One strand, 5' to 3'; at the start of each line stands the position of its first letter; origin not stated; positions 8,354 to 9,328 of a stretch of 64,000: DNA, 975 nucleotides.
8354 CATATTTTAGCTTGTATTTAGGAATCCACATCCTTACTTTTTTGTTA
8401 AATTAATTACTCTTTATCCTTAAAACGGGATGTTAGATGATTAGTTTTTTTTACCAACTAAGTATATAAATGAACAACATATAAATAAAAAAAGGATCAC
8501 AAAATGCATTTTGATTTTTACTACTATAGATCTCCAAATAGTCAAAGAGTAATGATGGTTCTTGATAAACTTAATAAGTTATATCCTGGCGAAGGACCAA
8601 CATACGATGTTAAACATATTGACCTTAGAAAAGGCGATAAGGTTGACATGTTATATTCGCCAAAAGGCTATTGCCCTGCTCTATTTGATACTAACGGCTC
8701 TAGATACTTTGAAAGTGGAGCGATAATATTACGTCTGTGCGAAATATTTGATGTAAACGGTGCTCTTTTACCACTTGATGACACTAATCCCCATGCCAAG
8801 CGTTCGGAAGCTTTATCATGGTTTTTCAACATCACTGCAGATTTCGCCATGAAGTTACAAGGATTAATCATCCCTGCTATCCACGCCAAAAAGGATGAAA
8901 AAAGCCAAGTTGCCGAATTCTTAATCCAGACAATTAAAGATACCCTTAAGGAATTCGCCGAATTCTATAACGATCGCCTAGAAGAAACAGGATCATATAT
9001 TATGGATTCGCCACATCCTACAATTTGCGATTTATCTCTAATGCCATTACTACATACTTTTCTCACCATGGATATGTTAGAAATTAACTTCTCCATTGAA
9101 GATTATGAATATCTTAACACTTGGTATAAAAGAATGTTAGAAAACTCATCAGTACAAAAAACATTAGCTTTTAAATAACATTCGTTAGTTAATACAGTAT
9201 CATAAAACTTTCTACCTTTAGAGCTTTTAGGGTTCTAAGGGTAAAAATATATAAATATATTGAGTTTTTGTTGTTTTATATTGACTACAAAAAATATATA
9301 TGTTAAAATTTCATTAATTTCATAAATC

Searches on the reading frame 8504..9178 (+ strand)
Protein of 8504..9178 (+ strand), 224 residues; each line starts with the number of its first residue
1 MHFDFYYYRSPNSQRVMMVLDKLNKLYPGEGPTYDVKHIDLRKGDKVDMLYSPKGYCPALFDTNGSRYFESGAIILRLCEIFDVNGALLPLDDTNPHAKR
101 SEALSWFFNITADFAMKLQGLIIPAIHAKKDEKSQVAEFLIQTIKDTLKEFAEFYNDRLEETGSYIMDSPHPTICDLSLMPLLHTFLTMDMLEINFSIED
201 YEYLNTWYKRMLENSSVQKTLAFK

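Call 46: search_protein_families(library=pfam, proteins=[window:8504-9178:+], max_evalue=0.001)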
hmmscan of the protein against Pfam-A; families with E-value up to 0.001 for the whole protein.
window:8504-9178:+ (224 aa): 3 families
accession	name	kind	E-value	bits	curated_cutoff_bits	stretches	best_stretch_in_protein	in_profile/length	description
PF13417.12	GST_N_3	-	1.7e-06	28.7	22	1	6-83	3-72/75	Glutathione S-transferase, N-terminal domain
PF13409.12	GST_N_2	-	0.00025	22.1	25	0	10-80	2-69/70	Glutathione S-transferase, N-terminal domain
PF14497.11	GST_C_3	-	0.00078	20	21.6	0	129-219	16-99/104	Glutathione S-transferase, C-terminal domain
